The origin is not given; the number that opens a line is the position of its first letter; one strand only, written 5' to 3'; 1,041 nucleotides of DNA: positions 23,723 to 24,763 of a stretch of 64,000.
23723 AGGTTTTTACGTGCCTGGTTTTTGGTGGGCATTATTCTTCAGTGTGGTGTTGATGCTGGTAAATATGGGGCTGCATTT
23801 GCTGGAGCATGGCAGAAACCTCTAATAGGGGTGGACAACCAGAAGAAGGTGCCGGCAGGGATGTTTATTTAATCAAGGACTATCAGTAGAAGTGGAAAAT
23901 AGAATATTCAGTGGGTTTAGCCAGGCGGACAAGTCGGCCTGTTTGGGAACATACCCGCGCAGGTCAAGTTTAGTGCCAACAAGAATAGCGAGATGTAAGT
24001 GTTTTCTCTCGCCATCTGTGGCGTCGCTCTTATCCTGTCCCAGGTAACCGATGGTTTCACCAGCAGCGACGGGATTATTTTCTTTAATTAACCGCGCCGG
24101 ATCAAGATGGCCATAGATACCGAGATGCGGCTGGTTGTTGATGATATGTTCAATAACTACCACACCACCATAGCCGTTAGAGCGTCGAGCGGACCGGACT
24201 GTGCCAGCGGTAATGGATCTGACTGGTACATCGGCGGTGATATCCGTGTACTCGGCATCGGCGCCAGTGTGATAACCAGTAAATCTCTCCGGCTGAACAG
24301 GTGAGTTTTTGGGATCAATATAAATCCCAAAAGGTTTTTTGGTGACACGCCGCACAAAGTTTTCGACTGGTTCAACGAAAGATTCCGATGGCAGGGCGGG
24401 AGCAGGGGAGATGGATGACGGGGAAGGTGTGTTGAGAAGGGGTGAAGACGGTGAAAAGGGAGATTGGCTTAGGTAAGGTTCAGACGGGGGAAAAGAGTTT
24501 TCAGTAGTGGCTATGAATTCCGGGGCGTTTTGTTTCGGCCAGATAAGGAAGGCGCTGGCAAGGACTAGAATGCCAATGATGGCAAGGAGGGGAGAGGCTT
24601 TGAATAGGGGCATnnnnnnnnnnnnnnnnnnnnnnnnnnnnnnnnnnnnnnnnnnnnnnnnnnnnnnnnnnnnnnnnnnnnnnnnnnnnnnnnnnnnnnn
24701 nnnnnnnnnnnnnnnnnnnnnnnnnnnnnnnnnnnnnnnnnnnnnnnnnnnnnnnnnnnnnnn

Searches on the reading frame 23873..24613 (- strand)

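Call 37: search_protein_families(library=pfam, proteins=[window:23873-24613:-], max_evalue=0.001)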
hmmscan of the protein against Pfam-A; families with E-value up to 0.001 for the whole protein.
window:23873-24613:- (246 aa): 1 family
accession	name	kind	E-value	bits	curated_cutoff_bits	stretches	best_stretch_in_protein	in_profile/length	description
PF01551.29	Peptidase_M23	-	3.8e-14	53.1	28.7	1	114-212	2-89/96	Peptidase family M23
